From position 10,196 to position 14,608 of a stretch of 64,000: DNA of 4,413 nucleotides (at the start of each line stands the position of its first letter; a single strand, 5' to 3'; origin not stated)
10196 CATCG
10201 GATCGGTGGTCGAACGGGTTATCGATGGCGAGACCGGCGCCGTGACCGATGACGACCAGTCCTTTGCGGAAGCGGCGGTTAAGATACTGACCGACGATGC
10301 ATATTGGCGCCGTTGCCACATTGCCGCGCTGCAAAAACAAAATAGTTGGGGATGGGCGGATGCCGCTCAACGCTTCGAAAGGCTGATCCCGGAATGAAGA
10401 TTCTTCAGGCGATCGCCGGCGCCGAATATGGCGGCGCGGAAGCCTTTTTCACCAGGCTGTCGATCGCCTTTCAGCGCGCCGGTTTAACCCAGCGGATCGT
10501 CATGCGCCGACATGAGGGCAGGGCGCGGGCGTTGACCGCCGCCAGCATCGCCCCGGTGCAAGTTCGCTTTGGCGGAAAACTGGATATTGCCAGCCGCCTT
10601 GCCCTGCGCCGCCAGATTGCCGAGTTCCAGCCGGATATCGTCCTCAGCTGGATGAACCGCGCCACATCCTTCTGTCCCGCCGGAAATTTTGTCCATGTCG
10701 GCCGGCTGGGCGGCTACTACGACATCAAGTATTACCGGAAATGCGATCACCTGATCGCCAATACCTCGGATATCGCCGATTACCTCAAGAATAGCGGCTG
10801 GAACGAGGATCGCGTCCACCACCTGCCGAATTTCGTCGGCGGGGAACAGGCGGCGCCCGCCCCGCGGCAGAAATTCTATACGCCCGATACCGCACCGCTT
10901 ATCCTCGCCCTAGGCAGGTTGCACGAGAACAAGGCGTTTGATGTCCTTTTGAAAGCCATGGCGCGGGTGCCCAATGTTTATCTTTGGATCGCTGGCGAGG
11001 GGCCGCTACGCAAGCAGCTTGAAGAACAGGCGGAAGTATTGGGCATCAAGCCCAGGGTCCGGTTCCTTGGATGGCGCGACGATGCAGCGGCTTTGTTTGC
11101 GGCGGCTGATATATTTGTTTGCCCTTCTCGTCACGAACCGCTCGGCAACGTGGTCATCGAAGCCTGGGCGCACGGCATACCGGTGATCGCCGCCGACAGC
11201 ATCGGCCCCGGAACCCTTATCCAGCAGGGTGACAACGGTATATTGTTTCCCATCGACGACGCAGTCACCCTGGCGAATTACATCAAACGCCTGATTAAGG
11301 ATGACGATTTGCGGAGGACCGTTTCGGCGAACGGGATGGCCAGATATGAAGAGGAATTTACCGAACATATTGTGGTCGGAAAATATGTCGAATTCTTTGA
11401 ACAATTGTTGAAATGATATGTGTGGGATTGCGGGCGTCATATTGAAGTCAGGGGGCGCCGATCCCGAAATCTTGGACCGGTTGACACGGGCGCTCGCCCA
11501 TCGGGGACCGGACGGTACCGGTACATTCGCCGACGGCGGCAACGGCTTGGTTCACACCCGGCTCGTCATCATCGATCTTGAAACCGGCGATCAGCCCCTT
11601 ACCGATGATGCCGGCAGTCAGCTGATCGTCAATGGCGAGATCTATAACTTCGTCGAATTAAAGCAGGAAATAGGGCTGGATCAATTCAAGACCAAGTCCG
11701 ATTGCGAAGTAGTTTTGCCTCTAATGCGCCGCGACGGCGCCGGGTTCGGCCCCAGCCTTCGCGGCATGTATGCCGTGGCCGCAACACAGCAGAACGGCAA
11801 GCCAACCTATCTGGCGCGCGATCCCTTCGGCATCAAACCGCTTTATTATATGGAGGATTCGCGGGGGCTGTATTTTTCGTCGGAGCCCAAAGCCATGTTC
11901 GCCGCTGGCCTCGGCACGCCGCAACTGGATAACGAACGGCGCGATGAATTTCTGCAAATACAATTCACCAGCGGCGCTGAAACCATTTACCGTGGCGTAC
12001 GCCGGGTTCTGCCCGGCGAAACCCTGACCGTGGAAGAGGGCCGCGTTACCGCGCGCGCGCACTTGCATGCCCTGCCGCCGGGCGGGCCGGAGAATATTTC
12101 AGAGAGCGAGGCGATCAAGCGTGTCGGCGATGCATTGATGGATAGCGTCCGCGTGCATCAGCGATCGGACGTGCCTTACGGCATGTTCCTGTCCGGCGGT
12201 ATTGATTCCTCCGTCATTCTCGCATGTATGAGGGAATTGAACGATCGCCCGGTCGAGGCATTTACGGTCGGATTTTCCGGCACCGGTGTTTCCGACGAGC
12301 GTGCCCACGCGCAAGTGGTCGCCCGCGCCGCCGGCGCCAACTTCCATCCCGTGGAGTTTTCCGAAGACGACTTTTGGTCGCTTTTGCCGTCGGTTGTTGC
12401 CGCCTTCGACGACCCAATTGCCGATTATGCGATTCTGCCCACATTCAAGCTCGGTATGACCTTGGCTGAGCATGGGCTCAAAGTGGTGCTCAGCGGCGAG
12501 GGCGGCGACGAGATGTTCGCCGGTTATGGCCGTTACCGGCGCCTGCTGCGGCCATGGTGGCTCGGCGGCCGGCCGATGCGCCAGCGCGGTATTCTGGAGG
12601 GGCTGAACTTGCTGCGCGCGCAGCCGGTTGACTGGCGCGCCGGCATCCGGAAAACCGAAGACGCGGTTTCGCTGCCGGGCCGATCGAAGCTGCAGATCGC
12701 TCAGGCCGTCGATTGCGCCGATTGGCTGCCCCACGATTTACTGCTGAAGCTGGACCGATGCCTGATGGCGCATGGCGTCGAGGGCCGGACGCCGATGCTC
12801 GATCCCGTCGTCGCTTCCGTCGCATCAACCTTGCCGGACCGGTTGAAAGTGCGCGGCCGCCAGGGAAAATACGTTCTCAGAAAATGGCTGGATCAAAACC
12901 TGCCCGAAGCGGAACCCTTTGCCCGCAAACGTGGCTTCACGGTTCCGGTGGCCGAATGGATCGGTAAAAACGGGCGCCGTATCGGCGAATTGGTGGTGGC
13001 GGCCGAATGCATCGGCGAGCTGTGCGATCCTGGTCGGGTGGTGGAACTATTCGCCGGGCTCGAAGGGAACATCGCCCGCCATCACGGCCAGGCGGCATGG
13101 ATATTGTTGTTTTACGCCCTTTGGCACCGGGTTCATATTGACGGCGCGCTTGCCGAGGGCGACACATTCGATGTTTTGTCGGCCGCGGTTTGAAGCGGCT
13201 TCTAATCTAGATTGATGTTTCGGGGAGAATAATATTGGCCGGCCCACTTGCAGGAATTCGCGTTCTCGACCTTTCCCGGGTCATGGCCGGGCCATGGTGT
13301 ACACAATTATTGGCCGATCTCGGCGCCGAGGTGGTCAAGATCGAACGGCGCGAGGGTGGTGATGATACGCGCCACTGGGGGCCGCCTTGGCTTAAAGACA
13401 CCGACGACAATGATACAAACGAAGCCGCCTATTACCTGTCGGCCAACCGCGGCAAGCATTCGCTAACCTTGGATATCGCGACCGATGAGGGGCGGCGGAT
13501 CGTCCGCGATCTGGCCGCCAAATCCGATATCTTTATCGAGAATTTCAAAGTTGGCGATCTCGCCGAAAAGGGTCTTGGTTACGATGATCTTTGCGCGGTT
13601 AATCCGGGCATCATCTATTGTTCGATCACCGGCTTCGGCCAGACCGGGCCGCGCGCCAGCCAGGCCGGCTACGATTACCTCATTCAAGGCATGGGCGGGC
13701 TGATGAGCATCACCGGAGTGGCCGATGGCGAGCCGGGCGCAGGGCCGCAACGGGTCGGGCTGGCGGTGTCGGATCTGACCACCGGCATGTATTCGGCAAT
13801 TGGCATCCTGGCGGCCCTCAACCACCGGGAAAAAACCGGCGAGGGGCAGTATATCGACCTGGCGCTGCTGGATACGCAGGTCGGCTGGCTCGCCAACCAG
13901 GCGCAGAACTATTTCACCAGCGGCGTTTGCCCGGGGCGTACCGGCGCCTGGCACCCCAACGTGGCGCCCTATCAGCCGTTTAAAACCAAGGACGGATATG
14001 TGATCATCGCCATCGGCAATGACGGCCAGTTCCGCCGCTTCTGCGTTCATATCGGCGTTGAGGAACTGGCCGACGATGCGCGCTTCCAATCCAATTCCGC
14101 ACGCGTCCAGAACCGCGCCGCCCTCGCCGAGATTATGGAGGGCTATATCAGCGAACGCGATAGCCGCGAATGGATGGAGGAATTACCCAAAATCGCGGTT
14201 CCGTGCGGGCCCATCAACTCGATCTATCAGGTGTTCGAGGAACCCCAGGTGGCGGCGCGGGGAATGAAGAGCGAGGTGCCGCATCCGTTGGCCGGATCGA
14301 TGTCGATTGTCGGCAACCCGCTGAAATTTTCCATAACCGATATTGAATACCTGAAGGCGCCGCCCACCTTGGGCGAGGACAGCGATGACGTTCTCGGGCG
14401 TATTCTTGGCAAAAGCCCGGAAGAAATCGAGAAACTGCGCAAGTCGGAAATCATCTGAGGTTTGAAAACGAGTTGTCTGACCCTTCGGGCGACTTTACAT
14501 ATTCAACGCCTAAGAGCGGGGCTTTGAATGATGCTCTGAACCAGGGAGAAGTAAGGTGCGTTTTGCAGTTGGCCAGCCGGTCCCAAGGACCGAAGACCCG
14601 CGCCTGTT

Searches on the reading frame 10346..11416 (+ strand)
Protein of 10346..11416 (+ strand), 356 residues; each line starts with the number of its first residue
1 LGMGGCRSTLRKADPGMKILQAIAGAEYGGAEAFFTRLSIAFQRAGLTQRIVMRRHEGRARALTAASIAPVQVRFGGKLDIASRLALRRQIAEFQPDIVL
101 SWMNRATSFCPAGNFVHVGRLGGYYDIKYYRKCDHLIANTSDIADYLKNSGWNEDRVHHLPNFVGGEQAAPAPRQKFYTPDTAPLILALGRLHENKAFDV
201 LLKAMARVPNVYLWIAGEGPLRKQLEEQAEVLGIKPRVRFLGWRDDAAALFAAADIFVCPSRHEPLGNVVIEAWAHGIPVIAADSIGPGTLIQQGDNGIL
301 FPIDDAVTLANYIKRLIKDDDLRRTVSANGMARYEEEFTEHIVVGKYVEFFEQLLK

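Call 44: search_protein_families(library=pfam, proteins=[window:10346-11416:+], max_evalue=0.001)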
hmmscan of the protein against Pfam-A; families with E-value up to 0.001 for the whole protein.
window:10346-11416:+ (356 aa): 6 families
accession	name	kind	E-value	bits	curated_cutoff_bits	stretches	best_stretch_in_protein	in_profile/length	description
PF13692.12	Glyco_trans_1_4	-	3.1e-38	131.7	27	1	184-319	2-142/142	Glycosyl transferases group 1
PF00534.26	Glycos_transf_1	-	1.9e-37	128.9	26.4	1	174-330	6-169/172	Glycosyl transferases group 1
PF13439.12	Glyco_transf_4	-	3.7e-12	47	28.5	1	28-164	1-166/170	Glycosyltransferase Family 4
PF20706.3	GT4-conflict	-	7.7e-10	38.7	26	1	174-294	193-322/385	Family 4 Glycosyltransferase in conflict systems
PF13524.12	Glyco_trans_1_2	-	1.1e-07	32.3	25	1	202-339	6-134/144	Glycosyl transferase-like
PF13579.12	Glyco_trans_4_4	-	1.6e-06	29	29.7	0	29-101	1-77/158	Glycosyl transferase 4-like domain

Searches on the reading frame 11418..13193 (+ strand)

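Call 7: search_protein_families(library=pfam, proteins=[window:11418-13193:+], max_evalue=0.001)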
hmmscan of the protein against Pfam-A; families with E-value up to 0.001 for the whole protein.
window:11418-13193:+ (591 aa): 3 families
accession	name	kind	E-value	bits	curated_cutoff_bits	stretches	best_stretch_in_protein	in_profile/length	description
PF00733.27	Asn_synthase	-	5.4e-75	253.7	21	1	236-571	2-354/354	Asparagine synthase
PF13537.11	GATase_7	-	3.6e-34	117.8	25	1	46-161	1-122/123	Glutamine amidotransferase domain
PF13522.11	GATase_6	-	5.2e-27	94.9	27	1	31-156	1-130/130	Glutamine amidotransferase domain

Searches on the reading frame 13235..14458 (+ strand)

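Call 7: search_protein_families(library=pfam, proteins=[window:13235-14458:+], max_evalue=0.001)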
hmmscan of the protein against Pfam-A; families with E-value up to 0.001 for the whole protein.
window:13235-14458:+ (407 aa): 1 family
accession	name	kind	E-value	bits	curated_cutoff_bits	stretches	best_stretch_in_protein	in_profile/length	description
PF02515.22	CoA_transf_3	-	6.5e-129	430.6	23.3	1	5-382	1-365/366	CoA-transferase family III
